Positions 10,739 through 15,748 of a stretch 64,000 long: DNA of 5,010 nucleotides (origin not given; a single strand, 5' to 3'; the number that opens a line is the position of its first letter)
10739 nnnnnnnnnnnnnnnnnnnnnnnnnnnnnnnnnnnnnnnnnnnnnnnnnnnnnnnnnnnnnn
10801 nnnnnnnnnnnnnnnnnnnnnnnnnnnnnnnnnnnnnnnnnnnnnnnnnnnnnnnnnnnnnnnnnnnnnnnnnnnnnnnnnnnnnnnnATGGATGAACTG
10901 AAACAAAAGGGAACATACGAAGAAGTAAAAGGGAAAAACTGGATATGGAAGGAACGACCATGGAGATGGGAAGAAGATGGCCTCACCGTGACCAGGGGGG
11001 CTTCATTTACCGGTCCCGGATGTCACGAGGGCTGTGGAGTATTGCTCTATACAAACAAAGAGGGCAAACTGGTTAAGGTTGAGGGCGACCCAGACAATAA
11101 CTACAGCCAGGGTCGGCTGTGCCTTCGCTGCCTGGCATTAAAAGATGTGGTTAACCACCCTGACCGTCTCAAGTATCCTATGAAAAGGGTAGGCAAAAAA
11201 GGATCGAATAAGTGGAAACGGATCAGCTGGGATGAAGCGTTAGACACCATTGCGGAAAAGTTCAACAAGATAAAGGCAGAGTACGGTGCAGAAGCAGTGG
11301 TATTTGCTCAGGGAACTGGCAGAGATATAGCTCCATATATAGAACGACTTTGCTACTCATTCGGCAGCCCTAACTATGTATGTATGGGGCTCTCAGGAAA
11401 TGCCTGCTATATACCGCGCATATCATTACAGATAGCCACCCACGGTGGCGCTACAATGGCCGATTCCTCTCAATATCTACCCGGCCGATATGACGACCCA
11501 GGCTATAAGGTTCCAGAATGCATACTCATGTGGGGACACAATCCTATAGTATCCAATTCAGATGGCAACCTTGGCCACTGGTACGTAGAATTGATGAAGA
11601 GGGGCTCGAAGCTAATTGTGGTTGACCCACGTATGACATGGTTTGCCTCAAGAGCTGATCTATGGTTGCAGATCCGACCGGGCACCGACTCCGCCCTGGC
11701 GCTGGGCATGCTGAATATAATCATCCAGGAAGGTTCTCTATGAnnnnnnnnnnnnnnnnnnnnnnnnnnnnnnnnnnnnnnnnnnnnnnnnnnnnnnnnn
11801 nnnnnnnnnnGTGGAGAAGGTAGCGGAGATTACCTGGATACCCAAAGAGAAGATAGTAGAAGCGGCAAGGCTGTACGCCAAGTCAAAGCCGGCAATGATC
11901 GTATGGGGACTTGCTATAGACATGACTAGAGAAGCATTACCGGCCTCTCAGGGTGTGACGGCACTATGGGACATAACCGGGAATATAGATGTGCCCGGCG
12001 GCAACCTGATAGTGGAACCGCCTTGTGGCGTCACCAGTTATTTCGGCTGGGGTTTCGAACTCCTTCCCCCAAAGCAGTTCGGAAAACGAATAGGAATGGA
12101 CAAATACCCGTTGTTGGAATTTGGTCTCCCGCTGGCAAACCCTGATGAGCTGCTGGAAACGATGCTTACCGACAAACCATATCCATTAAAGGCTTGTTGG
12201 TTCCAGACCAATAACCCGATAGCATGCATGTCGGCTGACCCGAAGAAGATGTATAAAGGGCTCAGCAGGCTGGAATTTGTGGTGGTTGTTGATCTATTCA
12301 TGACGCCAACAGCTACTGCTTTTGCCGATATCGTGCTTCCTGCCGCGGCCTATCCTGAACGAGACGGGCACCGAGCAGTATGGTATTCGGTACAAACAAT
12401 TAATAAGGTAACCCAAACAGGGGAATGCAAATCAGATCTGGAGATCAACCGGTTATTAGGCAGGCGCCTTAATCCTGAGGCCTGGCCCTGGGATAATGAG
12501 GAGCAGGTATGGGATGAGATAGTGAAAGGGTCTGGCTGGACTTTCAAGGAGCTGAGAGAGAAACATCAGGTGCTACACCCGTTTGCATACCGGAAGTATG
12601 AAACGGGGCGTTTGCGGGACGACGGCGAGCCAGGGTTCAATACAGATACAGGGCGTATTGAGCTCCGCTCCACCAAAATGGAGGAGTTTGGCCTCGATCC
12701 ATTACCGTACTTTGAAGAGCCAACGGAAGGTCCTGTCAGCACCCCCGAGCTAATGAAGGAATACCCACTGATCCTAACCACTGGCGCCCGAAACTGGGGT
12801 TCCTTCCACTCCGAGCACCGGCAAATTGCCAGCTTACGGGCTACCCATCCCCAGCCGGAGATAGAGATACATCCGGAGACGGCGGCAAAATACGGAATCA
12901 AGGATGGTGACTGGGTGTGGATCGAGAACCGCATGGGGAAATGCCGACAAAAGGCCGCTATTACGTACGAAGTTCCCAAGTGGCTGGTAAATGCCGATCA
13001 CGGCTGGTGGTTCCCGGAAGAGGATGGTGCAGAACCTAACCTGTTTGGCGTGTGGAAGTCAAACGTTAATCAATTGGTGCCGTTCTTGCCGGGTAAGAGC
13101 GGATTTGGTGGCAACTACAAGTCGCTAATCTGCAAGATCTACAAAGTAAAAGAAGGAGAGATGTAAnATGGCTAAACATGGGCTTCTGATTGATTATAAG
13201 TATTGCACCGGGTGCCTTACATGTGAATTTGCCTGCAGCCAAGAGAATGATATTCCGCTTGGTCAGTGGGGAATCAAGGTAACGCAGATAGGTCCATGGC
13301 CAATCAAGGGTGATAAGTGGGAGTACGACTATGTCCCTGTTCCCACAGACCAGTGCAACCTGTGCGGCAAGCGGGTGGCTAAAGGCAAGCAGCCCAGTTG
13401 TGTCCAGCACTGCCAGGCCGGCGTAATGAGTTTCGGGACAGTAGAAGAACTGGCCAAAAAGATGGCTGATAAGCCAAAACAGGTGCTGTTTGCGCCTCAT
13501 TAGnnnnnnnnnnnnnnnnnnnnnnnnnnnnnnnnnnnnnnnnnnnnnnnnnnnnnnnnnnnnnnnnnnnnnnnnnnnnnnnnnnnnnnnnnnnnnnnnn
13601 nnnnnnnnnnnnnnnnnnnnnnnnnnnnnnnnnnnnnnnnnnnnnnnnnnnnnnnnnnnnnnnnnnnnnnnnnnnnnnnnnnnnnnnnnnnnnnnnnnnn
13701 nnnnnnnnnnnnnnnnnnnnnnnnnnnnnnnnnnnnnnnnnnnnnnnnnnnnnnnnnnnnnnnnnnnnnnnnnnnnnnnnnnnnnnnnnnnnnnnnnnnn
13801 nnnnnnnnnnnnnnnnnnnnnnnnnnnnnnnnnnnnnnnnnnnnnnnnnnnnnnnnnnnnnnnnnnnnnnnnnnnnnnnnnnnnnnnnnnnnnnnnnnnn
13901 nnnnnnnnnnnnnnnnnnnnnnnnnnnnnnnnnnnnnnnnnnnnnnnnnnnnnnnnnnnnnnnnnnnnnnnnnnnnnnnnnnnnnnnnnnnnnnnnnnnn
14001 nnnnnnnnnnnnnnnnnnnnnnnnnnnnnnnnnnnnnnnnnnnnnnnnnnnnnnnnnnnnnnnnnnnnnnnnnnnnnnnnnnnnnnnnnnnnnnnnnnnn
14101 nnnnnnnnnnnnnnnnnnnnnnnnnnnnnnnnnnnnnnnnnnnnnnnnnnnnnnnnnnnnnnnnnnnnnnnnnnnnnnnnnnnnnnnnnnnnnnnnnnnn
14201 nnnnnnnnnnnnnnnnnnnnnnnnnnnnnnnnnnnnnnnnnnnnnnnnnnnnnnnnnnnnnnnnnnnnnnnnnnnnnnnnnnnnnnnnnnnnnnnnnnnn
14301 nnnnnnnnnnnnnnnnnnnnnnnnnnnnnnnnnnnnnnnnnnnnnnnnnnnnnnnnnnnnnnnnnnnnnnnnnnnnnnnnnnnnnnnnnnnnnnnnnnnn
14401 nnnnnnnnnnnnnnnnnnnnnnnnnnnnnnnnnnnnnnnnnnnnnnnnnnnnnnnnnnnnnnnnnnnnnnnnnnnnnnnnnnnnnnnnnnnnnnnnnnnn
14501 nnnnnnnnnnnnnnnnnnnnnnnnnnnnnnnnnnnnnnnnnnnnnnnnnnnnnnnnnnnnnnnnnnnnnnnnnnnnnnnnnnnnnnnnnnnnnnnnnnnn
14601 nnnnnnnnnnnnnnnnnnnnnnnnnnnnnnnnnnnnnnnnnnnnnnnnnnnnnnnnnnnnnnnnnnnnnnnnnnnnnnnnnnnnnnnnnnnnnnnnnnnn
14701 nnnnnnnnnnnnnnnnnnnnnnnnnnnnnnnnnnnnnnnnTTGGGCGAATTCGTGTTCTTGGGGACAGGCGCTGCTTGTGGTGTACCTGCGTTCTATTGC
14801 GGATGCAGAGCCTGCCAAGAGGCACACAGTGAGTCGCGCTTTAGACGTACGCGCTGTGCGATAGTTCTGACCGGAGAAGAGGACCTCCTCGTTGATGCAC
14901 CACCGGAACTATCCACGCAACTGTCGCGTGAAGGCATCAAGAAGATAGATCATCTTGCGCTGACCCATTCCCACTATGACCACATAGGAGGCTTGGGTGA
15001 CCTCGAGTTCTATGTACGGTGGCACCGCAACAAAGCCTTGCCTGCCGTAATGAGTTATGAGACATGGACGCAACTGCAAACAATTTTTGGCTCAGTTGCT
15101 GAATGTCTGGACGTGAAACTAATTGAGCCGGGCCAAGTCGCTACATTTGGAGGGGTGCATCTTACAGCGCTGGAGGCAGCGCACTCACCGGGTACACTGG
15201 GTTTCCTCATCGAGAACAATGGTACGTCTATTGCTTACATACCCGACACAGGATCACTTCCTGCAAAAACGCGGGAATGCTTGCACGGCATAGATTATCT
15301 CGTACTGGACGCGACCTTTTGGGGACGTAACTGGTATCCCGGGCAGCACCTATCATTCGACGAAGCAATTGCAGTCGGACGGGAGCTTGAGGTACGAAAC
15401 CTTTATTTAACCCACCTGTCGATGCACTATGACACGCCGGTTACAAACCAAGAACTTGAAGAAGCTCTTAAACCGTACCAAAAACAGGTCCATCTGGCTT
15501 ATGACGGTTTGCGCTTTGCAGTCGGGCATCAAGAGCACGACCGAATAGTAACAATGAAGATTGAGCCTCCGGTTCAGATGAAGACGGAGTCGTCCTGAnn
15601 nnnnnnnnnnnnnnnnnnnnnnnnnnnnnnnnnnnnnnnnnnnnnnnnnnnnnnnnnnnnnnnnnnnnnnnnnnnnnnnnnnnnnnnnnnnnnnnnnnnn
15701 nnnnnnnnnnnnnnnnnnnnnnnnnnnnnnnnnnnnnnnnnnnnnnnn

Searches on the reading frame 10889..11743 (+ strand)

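Call 7: search_protein_families(library=ncbifam, proteins=[window:10889-11743:+], max_evalue=0.001)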
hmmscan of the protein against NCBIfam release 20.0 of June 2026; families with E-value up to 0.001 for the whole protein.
window:10889-11743:+ (284 aa): 25 families
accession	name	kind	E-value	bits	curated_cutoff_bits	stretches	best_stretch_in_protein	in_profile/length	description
NF012032.0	PRK15488.1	equivalog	3.1e-40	137.9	694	1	56-282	61-270/759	thiosulfate reductase PhsA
TIGR02166.1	dmsA_ynfE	subfamily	2.8e-39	134.8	777.7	1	45-281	53-287/794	DMSO/selenate family reductase complex A subunit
NF041884.1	selenate_YnfF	exception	2.3e-37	128.4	1650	1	61-281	69-287/798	selenate/tellurate reductase subunit YnfF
NF041885.1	selenate_YnfE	exception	5.8e-36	123.6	1675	1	46-281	58-294/805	selenate/tellurate reductase subunit YnfE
TIGR01591.1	Fdh-alpha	equivalog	2.1e-34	118.7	666.25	2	44-141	5-97/672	formate dehydrogenase subunit alpha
TIGR01553.1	formate-DH-alph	equivalog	5.7e-32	110.4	814.2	2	42-128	49-139/1009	formate dehydrogenase-N subunit alpha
NF011566.1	PRK14990.1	exception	2.7e-30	105.1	1600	1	58-281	81-307/814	dimethylsulfoxide reductase subunit A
TIGR03479.1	DMSO_red_II_alp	subfamily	1.7e-29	102.5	984.75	1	75-282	102-296/913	molybdopterin-dependent oxidoreductase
NF047855.1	AssmNtatRedNasC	equivalog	2.5e-25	88.9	1100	1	49-282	32-252/708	assimilatory nitrate reductase catalytic subunit NasC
NF041513.1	formate_DH_Act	exception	8.5e-22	76.8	1400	2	42-131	47-133/1067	formate dehydrogenase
NF041783.2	mnquin_red_QrcB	equivalog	5.2e-20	71.2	440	1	45-167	60-176/695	menaquinone reductase molybdopterin-binding-like subunit QrcB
NF041714.1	arsenate_red_ArrA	equivalog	2e-18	65.9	1600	1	39-278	52-281/848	arsenate respiratory reductase molybdopterin-containing subunit ArrA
NF042978.1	EthbenzDh_ebdA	equivalog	8.6e-15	53.6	2000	1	76-281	125-317/977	ethylbenzene dehydrogenase subunit alpha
NF041323.1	Nitr_red_NasA_Halo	equivalog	1.8e-14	53.2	1000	1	45-282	3-225/673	assimilatory nitrate reductase NasA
NF010055.0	PRK13532.1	equivalog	2.6e-13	49.1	904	1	45-140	50-148/830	nitrate reductase catalytic subunit NapA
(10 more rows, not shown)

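Call 8: search_protein_families(library=pfam, proteins=[window:10889-11743:+], max_evalue=0.001)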
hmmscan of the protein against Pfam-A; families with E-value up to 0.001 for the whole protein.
window:10889-11743:+ (284 aa): 2 families
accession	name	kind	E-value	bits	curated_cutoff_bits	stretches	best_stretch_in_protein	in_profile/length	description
PF00384.28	Molybdopterin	-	3.6e-25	89.2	24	1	93-282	1-178/353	Molybdopterin oxidoreductase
PF04879.21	Molybdop_Fe4S4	-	8.8e-09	35.7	22.7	1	43-90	9-55/55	Molybdopterin oxidoreductase Fe4S4 domain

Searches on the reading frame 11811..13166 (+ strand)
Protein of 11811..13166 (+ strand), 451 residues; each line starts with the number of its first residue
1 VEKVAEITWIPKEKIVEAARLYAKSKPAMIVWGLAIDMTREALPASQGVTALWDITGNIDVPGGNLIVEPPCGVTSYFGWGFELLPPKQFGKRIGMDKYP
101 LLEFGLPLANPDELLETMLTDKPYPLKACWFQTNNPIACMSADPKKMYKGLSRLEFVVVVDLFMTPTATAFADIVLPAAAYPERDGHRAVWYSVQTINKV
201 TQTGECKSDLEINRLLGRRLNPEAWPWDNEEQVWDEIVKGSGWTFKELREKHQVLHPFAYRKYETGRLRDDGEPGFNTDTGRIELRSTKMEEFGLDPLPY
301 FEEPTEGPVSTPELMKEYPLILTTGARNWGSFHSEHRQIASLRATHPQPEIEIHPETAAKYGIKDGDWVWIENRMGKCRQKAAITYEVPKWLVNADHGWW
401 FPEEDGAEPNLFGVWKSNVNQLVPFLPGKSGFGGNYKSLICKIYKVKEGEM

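Call 7: search_protein_families(library=ncbifam, proteins=[window:11811-13166:+], max_evalue=0.001)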
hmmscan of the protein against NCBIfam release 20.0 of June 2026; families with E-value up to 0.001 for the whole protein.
window:11811-13166:+ (451 aa): 21 families
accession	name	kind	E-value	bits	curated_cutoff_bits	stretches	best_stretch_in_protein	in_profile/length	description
TIGR01591.1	Fdh-alpha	equivalog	1.1e-40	139.4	666.25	2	126-400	384-644/672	formate dehydrogenase subunit alpha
TIGR00509.1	bisC_fam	subfamily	4.4e-27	94.7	1017.55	1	5-411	284-719/772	molybdopterin guanine dinucleotide-containing S/N-oxide reductase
NF012032.0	PRK15488.1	equivalog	1e-26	93.2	694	1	114-393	418-710/759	thiosulfate reductase PhsA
TIGR02166.1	dmsA_ynfE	subfamily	6.6e-25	87.3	777.7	1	5-405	337-759/794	DMSO/selenate family reductase complex A subunit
NF047855.1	AssmNtatRedNasC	equivalog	7.1e-23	80.7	1100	1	126-392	410-669/708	assimilatory nitrate reductase catalytic subunit NasC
TIGR03479.1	DMSO_red_II_alp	subfamily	2.5e-21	75.5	984.75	2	313-399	775-861/913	molybdopterin-dependent oxidoreductase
TIGR02164.1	torA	equivalog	8.6e-15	53.9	1465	1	125-409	466-769/824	trimethylamine-N-oxide reductase TorA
NF011682.0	PRK15102.1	equivalog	9.5e-15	53.7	909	1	125-410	470-774/829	trimethylamine-N-oxide reductase TorA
NF041323.1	Nitr_red_NasA_Halo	equivalog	9.3e-14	50.9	1000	1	125-392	376-638/673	assimilatory nitrate reductase NasA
NF041885.1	selenate_YnfE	exception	1.8e-13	49.3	1675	2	295-400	661-762/805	selenate/tellurate reductase subunit YnfE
NF011566.1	PRK14990.1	exception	3.8e-13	48.3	1600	2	295-402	672-775/814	dimethylsulfoxide reductase subunit A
TIGR01706.1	NAPA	equivalog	2.1e-12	46.2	930.55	2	125-211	474-562/830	periplasmic nitrate reductase subunit alpha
NF041884.1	selenate_YnfF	exception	9.3e-12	43.6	1650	2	295-401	654-756/798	selenate/tellurate reductase subunit YnfF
NF010055.0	PRK13532.1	equivalog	5.6e-11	41.4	904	2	115-220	464-571/830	nitrate reductase catalytic subunit NapA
NF011567.1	PRK14991.1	equivalog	4.8e-10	37.8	1750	1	112-196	607-693/1022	tetrathionate reductase subunit TtrA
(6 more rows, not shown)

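Call 8: search_protein_families(library=pfam, proteins=[window:11811-13166:+], max_evalue=0.001)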
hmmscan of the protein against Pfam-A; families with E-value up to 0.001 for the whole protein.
window:11811-13166:+ (451 aa): 2 families
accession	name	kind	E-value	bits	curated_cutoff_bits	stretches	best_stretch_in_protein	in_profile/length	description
PF01568.27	Molydop_binding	-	2.8e-20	72.8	26.8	1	320-422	1-92/110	Molydopterin dinucleotide binding domain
PF00384.28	Molybdopterin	-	4.4e-13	49.4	24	1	23-217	179-351/353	Molybdopterin oxidoreductase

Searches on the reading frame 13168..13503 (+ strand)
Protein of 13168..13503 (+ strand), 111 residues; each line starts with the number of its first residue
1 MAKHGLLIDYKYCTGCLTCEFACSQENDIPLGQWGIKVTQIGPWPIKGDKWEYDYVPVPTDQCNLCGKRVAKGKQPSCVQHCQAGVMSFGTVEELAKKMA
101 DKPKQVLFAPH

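Call 38: search_protein_families(library=ncbifam, proteins=[window:13168-13503:+], max_evalue=0.001)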
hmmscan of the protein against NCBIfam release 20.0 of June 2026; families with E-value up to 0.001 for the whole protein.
window:13168-13503:+ (111 aa): 12 families
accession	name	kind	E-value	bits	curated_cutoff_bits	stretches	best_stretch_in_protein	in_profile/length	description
TIGR02951.1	DMSO_dmsB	equivalog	3.2e-16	59.8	214.1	2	61-98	122-159/161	DMSO/selenate family reductase complex B subunit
NF045715.1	sulf_resp_HmcB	equivalog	3.5e-12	46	420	1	50-100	155-206/307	sulfate respiration complex iron-sulfur protein HmcB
TIGR01582.1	FDH-beta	equivalog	2.9e-11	43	334.7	1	62-99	152-189/283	formate dehydrogenase subunit beta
NF011569.0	PRK14993.1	equivalog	8.8e-11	41.7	416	1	3-40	43-80/244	tetrathionate reductase subunit TtrB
NF041715.1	arsenate_red_ArrB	equivalog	2.6e-10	40.2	450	2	46-95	147-196/233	arsenate respiratory reductase iron-sulfur subunit ArrB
TIGR03149.1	cyt_nit_nrfC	equivalog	2.8e-09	36.7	377.6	1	60-100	151-192/225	cytochrome c nitrite reductase Fe-S protein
NF045797.1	DsrO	equivalog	5.7e-09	35.7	200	1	61-96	172-206/235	sulfate reduction electron transfer complex DsrMKJOP subunit DsrO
NF041782.1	mnquin_red_QrcC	equivalog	1.3e-07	31.6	400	1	5-33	2-30/239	menaquinone reductase iron-sulfur cluster-binding subunit QrcC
NF008134.0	PRK10882.1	equivalog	1.3e-07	31.1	263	1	49-98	161-214/329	hydrogenase 2 operon protein HybA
NF038355.1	FDH3_beta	equivalog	1.4e-06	28.4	240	0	6-39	5-38/180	formate dehydrogenase FDH3 subunit beta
TIGR03478.1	DMSO_red_II_bet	subfamily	0.00034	19.6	480.7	0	54-94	182-222/321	DMSO reductase family type II enzyme, iron-sulfur subunit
NF007382.0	PRK09898.1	equivalog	0.00058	19.5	213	1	5-90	59-143/208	ferredoxin-like protein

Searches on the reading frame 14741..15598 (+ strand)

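Call 7: search_protein_families(library=ncbifam, proteins=[window:14741-15598:+], max_evalue=0.001)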
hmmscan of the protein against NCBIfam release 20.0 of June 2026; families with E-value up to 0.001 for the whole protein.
window:14741-15598:+ (285 aa): 14 families
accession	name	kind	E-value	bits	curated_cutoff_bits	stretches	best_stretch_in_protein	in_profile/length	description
TIGR03307.1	PhnP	equivalog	1.4e-37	129.4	272.25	1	4-257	3-247/249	phosphonate metabolism protein PhnP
NF038231.1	MBL_Geo_Pelo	equivalog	1.3e-35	123.2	360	1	5-259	3-249/250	GPMC system MBL fold metallohydrolase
NF002553.0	PRK02113.1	equivalog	1.6e-30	106.4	386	1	5-259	4-250/252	MBL fold metallo-hydrolase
TIGR02651.1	RNase_Z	equivalog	9.2e-19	67.6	292.95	2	159-259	199-300/302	ribonuclease Z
NF000801.0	PRK00055.1-3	equivalog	2e-15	56.6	252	2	159-262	202-304/307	ribonuclease Z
TIGR02108.2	PQQ_syn_pqqB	equivalog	1.6e-14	54.1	245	1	5-197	3-222/298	pyrroloquinoline quinone biosynthesis protein PqqB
NF041851.1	cyc_nuc_deg_phdiest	equivalog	5.8e-12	45.5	400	1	45-259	28-251/253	cyclic nucleotide-degrading phosphodiesterase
NF002558.0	PRK02126.1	subfamily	4.7e-10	39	315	1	158-246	239-331/345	ribonuclease Z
NF000805.0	PRK00055.2-3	equivalog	1.7e-09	37.4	416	1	159-265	198-304/307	ribonuclease Z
NF012229.1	bla_class_B_core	domain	2e-05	24.8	100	1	41-155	19-136/139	metallo-beta-lactamase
NF000800.0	PRK00055.1-1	equivalog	0.00031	19.8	398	0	160-258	203-302/305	ribonuclease Z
NF058524.1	6A-MBL_enzyme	equivalog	0.00036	19.8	220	1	46-88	33-76/346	anti-phage 6A-MBL system MBL-fold protein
NF033105.1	bla_subclass_B3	equivalog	0.00037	19.9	240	1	67-159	60-157/257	subclass B3 metallo-beta-lactamase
NF000806.0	PRK00055.2-4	equivalog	0.00081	18.7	363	0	39-97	22-81/280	ribonuclease Z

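Call 8: search_protein_families(library=pfam, proteins=[window:14741-15598:+], max_evalue=0.001)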
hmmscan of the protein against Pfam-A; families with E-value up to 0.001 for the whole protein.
window:14741-15598:+ (285 aa): 3 families
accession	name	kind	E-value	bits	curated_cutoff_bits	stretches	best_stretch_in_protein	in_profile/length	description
PF12706.13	Lactamase_B_2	-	5.4e-30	104.9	27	1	49-225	3-199/200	Beta-lactamase superfamily domain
PF00753.33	Lactamase_B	-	2.5e-09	37.8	22.7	1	39-89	8-64/196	Metallo-beta-lactamase superfamily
PF13483.12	Lactamase_B_3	-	0.00094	19.6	24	0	48-188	18-130/160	Beta-lactamase superfamily domain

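Call 88: search_protein_families(library=pfam, proteins=[window:14741-15598:+], max_evalue=1)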
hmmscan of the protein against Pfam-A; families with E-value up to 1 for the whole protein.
window:14741-15598:+ (285 aa): 6 families
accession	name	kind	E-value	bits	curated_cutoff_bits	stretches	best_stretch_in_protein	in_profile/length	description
PF12706.13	Lactamase_B_2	-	5.4e-30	104.9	27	1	49-225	3-199/200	Beta-lactamase superfamily domain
PF00753.33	Lactamase_B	-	2.5e-09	37.8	22.7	1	39-89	8-64/196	Metallo-beta-lactamase superfamily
PF13483.12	Lactamase_B_3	-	0.00094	19.6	24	1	48-188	18-130/160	Beta-lactamase superfamily domain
PF16661.11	Lactamase_B_6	-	0.0038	17.1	27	0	61-93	28-60/193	Metallo-beta-lactamase superfamily domain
PF23023.1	Anti-Pycsar_Apyc1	-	0.11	12.4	50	1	65-95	50-80/250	Anti-Pycsar protein Apyc1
PF03471.22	CorC_HlyC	-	0.15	12.6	27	0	250-276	53-79/81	Transporter associated domain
